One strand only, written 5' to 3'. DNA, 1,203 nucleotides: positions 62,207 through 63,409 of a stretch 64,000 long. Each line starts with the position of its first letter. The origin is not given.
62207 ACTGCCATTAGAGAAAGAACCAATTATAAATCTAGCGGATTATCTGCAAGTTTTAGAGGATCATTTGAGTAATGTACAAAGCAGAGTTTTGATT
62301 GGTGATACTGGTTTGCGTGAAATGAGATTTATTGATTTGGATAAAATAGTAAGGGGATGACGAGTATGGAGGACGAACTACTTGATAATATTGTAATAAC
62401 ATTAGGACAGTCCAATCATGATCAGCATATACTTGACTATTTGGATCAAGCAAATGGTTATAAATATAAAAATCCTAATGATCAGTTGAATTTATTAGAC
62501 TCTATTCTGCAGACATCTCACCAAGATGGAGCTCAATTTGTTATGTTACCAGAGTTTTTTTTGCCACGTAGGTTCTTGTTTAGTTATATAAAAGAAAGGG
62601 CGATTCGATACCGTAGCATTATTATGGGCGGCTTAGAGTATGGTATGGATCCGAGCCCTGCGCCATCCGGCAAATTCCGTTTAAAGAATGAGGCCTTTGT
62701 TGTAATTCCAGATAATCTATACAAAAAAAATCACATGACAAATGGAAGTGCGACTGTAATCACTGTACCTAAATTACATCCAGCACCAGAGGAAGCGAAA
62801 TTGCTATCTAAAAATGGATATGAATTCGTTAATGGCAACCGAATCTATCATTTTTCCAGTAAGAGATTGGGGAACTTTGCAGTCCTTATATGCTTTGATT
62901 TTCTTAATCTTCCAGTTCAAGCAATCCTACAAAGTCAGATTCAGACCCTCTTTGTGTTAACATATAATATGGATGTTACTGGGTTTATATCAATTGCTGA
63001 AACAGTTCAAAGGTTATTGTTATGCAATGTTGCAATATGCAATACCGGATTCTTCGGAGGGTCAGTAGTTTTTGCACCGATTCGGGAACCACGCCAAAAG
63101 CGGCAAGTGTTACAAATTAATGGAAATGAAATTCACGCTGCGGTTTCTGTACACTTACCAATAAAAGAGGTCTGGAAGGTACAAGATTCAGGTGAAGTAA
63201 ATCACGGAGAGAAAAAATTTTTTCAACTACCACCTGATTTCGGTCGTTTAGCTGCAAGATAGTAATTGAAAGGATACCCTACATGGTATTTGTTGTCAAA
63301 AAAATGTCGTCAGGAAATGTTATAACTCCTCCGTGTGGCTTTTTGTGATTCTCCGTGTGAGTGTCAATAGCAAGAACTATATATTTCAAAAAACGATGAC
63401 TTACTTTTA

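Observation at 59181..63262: Split reverse transcriptase plus nitrilase operon (DRT1-like but two genes) in an AT-rich island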

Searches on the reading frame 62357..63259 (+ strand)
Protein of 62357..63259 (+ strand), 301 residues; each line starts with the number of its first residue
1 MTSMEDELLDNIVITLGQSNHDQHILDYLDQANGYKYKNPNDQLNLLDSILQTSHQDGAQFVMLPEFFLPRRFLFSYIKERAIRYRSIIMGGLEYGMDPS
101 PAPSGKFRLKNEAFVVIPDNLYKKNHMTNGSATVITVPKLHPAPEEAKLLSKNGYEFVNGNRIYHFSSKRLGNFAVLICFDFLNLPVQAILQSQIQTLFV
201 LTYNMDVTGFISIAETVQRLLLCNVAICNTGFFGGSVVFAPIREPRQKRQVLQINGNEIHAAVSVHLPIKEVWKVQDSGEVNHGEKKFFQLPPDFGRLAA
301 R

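Call 3: search_protein_families(library=pfam, proteins=[window:62357-63259:+], max_evalue=0.1)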
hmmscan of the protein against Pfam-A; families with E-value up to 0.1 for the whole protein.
window:62357-63259:+ (301 aa): 0 families

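Call 4: search_protein_families(library=padloc, proteins=[window:62357-63259:+], max_evalue=0.1)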
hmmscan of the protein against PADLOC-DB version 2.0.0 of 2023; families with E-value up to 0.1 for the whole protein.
window:62357-63259:+ (301 aa): 6 families
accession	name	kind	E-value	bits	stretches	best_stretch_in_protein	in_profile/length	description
PDLC03804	RTasNitrilase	-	2.1e-49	166.6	1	53-295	173-395/397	DRT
PDLC03780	RT_UG5-nitrilase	-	1.4e-38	131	1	38-296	661-891/907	DRT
PDLC02995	RT_UG5-nitrilase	-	6.2e-15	52.2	1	43-272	708-925/958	-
PDLC03745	Drt1a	-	4.9e-13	45.8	1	55-265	958-1151/1176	DRT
PDLC01989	CARF_m7--CARF_nitrilase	-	1.3e-09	35.2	1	135-244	284-391/457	-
PDLC02171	Drt1a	-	2e-07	26.9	1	161-248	1099-1188/1232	-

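Call 6: search_protein_families(library=ncbifam, proteins=[window:62357-63259:+], max_evalue=0.1)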
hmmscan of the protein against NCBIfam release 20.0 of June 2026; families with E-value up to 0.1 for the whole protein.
window:62357-63259:+ (301 aa): 0 families

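Call 15: find_homologous_proteins(query=window:62357-63259:+, max_evalue=0.001)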
Query window:62357-63259:+ (301 aa): 29 proteins with E <= 0.001 among 1112 candidates.
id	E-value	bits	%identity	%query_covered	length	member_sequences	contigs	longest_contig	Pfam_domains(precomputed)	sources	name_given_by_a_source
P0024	4.5e-199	677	100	99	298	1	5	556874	-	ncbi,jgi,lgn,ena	-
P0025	1.6e-172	590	85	99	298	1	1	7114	-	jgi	-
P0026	1.9e-163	561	81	99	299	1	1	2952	-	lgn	-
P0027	6.6e-138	477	70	99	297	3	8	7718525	-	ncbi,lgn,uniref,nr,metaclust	ncbi:hypothetical protein MKZ24_13705 [Paenibacillus sp. FSL R7-0297]|uniref:hypothetical protein n=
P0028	2.9e-137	475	70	99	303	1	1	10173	-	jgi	jgi:hypothetical protein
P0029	2.0e-135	469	69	98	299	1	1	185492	-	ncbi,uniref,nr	ncbi:hypothetical protein [Paenibacillus luteus]|uniref:hypothetical protein n=1 Tax=Paenibacillus l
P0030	2.7e-135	468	70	98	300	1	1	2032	-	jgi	jgi:hypothetical protein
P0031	5.4e-135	467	70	98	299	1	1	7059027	-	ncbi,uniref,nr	ncbi:carbon-nitrogen hydrolase family protein [Cohnella abietis]|uniref:CN hydrolase domain-containi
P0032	5.0e-123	428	64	99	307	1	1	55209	-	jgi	jgi:predicted amidohydrolase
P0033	1.0e-116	407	60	98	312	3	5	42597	-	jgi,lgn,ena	-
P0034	6.2e-114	398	59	99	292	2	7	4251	-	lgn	-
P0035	1.9e-88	314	72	66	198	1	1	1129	-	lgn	-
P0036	4.7e-74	267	43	97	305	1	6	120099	-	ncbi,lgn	-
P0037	2.1e-73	265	44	96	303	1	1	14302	-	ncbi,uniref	ncbi:hypothetical protein WKH57_28335 [Niallia taxi]|uniref:hypothetical protein n=1 Tax=Niallia tax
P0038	2.4e-73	265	44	97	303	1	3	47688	-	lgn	-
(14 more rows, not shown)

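Call 40: search_solved_structures(query=window:62357-63259:+, max_evalue=1, show_alignments=2)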
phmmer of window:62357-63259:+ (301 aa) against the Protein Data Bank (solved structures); distinct sequences matched with E-value up to 1: 1.
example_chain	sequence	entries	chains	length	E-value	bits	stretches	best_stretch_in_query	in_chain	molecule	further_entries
9yfd_A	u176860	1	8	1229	1e-05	28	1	176-248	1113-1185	Defense-associated reverse transcriptase 1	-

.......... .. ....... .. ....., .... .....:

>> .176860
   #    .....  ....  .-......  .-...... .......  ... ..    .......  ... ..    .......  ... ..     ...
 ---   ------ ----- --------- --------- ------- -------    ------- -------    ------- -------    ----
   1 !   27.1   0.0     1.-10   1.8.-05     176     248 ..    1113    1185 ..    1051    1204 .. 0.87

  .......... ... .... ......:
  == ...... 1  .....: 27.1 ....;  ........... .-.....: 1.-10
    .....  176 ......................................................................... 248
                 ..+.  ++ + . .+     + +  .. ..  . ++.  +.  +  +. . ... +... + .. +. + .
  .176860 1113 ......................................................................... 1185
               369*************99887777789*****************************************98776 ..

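Call 44: search_solved_structures(query=A2, max_evalue=0.01, show_alignments=1)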
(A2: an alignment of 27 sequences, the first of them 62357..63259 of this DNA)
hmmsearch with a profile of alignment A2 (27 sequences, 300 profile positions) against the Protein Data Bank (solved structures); distinct sequences matched with E-value up to 0.01: 1.
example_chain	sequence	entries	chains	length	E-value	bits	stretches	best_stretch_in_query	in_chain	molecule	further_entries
9yfd_A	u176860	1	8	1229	8.3e-12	47.9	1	39-253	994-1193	Defense-associated reverse transcriptase 1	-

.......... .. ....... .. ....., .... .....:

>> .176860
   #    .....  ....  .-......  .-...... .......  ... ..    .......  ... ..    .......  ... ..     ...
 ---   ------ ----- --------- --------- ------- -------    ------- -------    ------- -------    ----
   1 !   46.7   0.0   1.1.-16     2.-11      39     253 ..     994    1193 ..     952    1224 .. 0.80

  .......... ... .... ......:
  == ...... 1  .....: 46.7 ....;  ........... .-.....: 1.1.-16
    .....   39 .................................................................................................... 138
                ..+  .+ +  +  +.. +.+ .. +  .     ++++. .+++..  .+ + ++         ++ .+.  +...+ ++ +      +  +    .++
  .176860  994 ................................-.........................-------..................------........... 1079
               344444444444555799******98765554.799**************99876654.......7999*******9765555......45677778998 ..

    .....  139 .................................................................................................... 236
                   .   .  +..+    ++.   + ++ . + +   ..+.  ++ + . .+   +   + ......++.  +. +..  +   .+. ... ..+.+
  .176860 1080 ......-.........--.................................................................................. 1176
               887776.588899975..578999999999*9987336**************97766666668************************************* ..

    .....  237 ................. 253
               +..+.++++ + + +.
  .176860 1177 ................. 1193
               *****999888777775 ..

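Call 73: predict_structure(alignment_id=A2)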
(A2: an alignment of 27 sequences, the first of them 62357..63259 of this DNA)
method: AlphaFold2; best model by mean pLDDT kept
length: 301 residues; sequences in the alignment: 27
mean_pLDDT: 84.5   pTM: 0.87
mean pLDDT of the five models: 84.5, 80.6, 80.0, 78.7, 78.7
residues with pLDDT >= 90: 129; 70-90: 130; 50-70: 39; < 50: 3
segments of 3 or more residues with pLDDT < 50: none
pLDDT, mean of each block of 10 residues (from residue 1): 73 88 81 90 87 93 92 92 95 92 89 95 73 94 90 93 89 91 69 89 82 81 89 77 65 65 89 87 75 73 49
secondary structure, 60 per line:
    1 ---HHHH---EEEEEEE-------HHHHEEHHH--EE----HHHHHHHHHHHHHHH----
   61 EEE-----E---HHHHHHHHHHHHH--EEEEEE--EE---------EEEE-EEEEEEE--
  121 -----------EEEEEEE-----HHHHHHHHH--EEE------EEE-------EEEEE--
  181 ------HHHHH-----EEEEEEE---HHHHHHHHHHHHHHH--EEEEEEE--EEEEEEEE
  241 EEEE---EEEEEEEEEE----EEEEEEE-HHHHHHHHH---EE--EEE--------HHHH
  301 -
elements in order: H4-7 E11-17 H25-28 H42-56 E61-63 H73-85 E88-93 E107-110 E112-118 E132-138 H144-152 E155-157 E164-166 E174-178 H187-191 E197-203 H207-221 E224-230 E233-244 E248-257 E262-268 H270-278 E286-288 H297-300

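Call 78: fold_search(model_id=the predicted structure, library=pdb)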
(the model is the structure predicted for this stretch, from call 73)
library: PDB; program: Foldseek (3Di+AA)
matches with E <= 10: 630; with E <= 0.001: 142
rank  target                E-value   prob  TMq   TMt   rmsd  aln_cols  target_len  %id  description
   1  4izt                  3.3e-12  1.00  0.53  0.60   7.1       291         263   17  The E41Q mutant of the amidase from Nesterenkonia sp. AN1 showing covalent addition of the acetamide moiety of fluoroace (released 2014-02-12)
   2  3hkx                  6.9e-12  1.00  0.52  0.59   7.0       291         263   18  Crystal structure analysis of an amidase from Nesterenkonia sp. (released 2009-06-09)
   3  4izw                  9.9e-12  1.00  0.53  0.60   7.2       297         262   16  The E41L mutant of the amidase from Nesterenkonia sp. AN1 showing covalent addition of the acetamide moiety of fluoroace (released 2014-02-12)
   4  5ny7                  1.2e-11  1.00  0.52  0.60   7.1       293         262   17  A C145A mutant of Nesterenkonia AN1 amidase bound to nicotinamide (released 2018-05-30)
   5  5nz5                  1.3e-11  1.00  0.51  0.58   7.3       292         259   17  A C145S mutant of Nesterenkonia AN1 amidase from the nitrilase superfamily (released 2018-06-13)
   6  4izu                  1.5e-11  1.00  0.51  0.59   7.6       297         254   17  The E41Q mutant of the amidase from Nesterenkonia sp. AN1 showing the result of Michael addition of acrylamide at the ac (released 2014-02-12)
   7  4izs                  2.3e-11  1.00  0.53  0.60   6.9       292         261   17  The C145A mutant of the amidase from Nesterenkonia sp. AN1 in complex with butyramide (released 2014-02-12)
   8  4izv                  2.5e-11  1.00  0.49  0.55   7.5       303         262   15  The E41Q/C145A double mutant of the amidase from Nesterenkonia sp. AN1 in complex with acrylamide (released 2014-02-12)
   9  2w1v_A                4.3e-11  1.00  0.58  0.63   5.2       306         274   17  Crystal structure of mouse nitrilase-2 at 1.4A resolution (released 2008-12-16)
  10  9wpn_A                6.6e-11  1.00  0.52  0.59   7.6       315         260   13  Crystal structure of the nitrilase superfamily protein CJ1056C from Campylobacter jejuni in space group P212121 (released 2025-10-08)
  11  6le2_B                7.4e-11  1.00  0.57  0.57   7.5       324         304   14  Structure of D-carbamoylase mutant from Nitratireductor indicus (released 2020-10-28)
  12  5h8j_P                1.0e-10  1.00  0.58  0.62   5.5       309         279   11  Crystal structure of Medicago truncatula N-carbamoylputrescine amidohydrolase (MtCPA) in complex with cadaverine (released 2016-04-20)
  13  9wpo_D                1.1e-10  1.00  0.55  0.63   5.5       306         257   13  Crystal structure of the nitrilase superfamily protein CJ1056C from Campylobacter jejuni in space group P21 (released 2025-10-08)
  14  6lei_A                1.6e-10  1.00  0.57  0.56   7.1       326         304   13  Structure of D-carbamoylase from Nitratireductor indicus (released 2020-10-28)
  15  5g3p_B                1.6e-10  1.00  0.54  0.51   6.6       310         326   12  Bacillus cereus formamidase (BceAmiF) acetylated at the active site. (released 2017-04-12)
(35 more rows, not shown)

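Call 81: search_dna_similar(query=window:62366-63259:+, collection=plasmids, mode=protein, max_evalue=0.001, max_rows=25)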
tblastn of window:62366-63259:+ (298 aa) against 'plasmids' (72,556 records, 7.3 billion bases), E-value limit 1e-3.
Records with a match: 10; places in all: 10; records where one place covers at least 80% of the query: 0.
Best place of each record, by identity: <60% 10.
By first word of the organism name: Leptospira 5; Sinorhizobium 3; Photobacterium 1; Bradyrhizobium 1.
By predicted mobility (MOB-suite, as given by PLSDB): non-mobilizable 6; conjugative 4.
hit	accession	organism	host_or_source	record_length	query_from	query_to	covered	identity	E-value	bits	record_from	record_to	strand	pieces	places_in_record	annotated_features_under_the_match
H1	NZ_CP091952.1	Leptospira noguchii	Bos taurus,Cell culture,urine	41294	85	285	67%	31.7%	3e-14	81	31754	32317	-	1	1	reverse transcriptase domain-containing protein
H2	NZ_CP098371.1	Leptospira interrogans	equine,bacterial culture,kidney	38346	85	285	67%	31.7%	3e-14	80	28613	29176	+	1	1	reverse transcriptase domain-containing protein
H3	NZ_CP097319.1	Leptospira interrogans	bovine,bacterial culture,vaginal mucus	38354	85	285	67%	31.7%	3e-14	80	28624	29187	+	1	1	reverse transcriptase domain-containing protein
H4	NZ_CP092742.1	Leptospira interrogans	Homo sapiens,blood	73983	85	285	67%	31.7%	7e-14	79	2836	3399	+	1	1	reverse transcriptase domain-containing protein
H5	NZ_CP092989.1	Leptospira interrogans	Homo sapiens,blood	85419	85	285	67%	31.7%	7e-14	79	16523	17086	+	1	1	reverse transcriptase domain-containing protein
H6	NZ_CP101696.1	Photobacterium toruni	Paralichthys olivaceus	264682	75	245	57%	26.0%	9e-7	57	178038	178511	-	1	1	reverse transcriptase domain-containing protein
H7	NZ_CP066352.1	Bradyrhizobium japonicum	Glycine max,DNA isolated from pure ...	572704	171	297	43%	28.1%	2e-5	53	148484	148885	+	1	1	hypothetical protein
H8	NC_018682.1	Sinorhizobium meliloti Rm41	-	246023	170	254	29%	29.4%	2e-4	50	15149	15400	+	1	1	hypothetical protein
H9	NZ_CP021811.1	Sinorhizobium meliloti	Medicago sativa,Single Cell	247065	170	254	29%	29.4%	2e-4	50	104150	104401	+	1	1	hypothetical protein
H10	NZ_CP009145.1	Sinorhizobium meliloti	Medicago orbicularis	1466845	170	254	29%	29.4%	2e-4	50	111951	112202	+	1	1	none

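Call 82: get_annotated_region(hit=H1, flank=4500)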
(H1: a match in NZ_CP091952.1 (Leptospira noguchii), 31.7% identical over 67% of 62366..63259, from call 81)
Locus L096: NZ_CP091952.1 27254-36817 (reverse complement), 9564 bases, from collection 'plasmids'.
description: Leptospira noguchii strain IP1611024 plasmid p4_LIP1611024, complete sequence
organism: Leptospira noguchii (NCBI taxid 28182)
taxonomy: Bacteria; Spirochaetota; Spirochaetia; Leptospirales; Leptospiraceae; Leptospira; Leptospira noguchii
host: -; source: Bos taurus,Cell culture,urine; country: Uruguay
typing (MOB-suite, as given by PLSDB): non-mobilizable; replicon rep_cluster_216,rep_cluster_216
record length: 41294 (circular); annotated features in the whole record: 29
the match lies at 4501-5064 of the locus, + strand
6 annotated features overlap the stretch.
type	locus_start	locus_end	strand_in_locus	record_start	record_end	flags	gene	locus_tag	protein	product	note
CDS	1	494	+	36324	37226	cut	-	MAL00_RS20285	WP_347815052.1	Rpn family recombination-promoting nuclease/putative transposase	-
CDS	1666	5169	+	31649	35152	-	-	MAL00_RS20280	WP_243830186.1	reverse transcriptase domain-containing protein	-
CDS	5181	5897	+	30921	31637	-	-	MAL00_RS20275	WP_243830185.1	3'-5' exonuclease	-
CDS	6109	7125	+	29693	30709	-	-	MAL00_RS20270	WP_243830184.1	hypothetical protein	-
CDS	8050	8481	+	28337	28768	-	-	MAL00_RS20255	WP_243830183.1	leucine-rich repeat domain-containing protein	-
CDS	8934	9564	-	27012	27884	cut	-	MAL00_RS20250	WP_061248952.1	ATP-binding protein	-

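Call 83: get_annotated_region(hit=H6, flank=4500)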
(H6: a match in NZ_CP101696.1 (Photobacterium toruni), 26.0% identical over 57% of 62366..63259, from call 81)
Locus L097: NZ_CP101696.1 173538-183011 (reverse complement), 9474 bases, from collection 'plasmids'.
description: Photobacterium toruni strain WD2103 plasmid unnamed1, complete sequence
organism: Photobacterium toruni (NCBI taxid 1935446)
taxonomy: Bacteria; Pseudomonadota; Gammaproteobacteria; Vibrionales; Vibrionaceae; Photobacterium; Photobacterium toruni
host: -; source: Paralichthys olivaceus; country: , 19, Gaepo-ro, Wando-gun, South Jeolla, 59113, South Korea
typing (MOB-suite, as given by PLSDB): non-mobilizable
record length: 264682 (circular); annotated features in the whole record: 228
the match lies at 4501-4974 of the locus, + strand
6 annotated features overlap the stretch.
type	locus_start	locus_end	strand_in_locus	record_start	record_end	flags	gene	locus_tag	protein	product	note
CDS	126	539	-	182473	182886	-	-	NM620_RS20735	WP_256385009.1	PD-(D/E)XK nuclease superfamily protein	-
CDS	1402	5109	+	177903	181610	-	-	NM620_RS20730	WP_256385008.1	reverse transcriptase domain-containing protein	-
CDS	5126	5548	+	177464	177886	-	-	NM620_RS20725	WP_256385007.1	hypothetical protein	-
CDS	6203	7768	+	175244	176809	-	-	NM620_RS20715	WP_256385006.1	site-specific integrase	GO:0015074 - DNA integration [Evidence IEA]; GO:0006310 - DNA recombination [Evidence IEA]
CDS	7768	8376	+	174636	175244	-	-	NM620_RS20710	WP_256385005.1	hypothetical protein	-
CDS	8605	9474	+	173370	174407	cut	-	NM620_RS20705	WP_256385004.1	hypothetical protein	-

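Call 84: get_annotated_region(hit=H10, flank=4500)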
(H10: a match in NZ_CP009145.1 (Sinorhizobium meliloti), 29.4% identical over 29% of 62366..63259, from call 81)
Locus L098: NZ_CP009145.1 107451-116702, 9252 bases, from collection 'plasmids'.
description: Sinorhizobium meliloti strain RMO17 plasmid pSymA, complete sequence
organism: Sinorhizobium meliloti (NCBI taxid 382)
taxonomy: Bacteria; Pseudomonadota; Alphaproteobacteria; Hyphomicrobiales; Rhizobiaceae; Sinorhizobium; Sinorhizobium meliloti
host: -; source: Medicago orbicularis; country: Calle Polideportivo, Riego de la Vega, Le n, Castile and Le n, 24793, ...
typing (MOB-suite, as given by PLSDB): conjugative; relaxase MOBQ; mating-pair formation MPF_T
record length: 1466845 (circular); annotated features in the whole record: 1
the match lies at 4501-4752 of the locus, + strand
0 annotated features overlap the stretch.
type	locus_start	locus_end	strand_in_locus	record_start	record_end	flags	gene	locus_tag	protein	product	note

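Call 86: search_protein_families(library=padloc, proteins=[L096:1666-5166:+, L097:1402-5106:+, L098:1894-4908:+], max_evalue=1e-15)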
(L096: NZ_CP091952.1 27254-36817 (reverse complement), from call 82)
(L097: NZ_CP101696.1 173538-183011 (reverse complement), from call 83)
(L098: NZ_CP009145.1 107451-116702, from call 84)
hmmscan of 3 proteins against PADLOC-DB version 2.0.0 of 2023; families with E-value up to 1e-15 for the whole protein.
L096:1666-5166:+ (1167 aa): 3 families
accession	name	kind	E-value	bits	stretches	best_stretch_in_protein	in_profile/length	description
PDLC03780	RT_UG5-nitrilase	-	1e-40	138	1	651-1165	434-891/907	DRT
PDLC03804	RTasNitrilase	-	2.2e-38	130.3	1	893-1129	177-384/397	DRT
PDLC03745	Drt1a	-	4.7e-20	69.1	0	912-1126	957-1165/1176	DRT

L097:1402-5106:+ (1235 aa): 4 families
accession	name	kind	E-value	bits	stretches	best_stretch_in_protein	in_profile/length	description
PDLC02171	Drt1a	-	0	1889.6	1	1-1235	1-1232/1232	-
PDLC03745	Drt1a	-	0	1316.8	1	4-1231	4-1176/1176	DRT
PDLC03804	RTasNitrilase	-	4.1e-87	290.8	1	720-1233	6-397/397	DRT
PDLC03780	RT_UG5-nitrilase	-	1.8e-36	123.9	1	1012-1232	678-891/907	DRT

L098:1894-4908:+ (1005 aa): 5 families
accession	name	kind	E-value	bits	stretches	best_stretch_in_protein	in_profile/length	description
PDLC03780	RT_UG5-nitrilase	-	0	1015.7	1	2-1001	21-902/907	DRT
PDLC03804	RTasNitrilase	-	1.2e-45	154.2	1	749-990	161-396/397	DRT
PDLC02995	RT_UG5-nitrilase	-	3.8e-40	135.7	1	738-990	698-948/958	-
PDLC03781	RT_UG5_small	-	4.1e-24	83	1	5-312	6-312/631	DRT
PDLC03745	Drt1a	-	7.9e-24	81.6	0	764-988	961-1175/1176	DRT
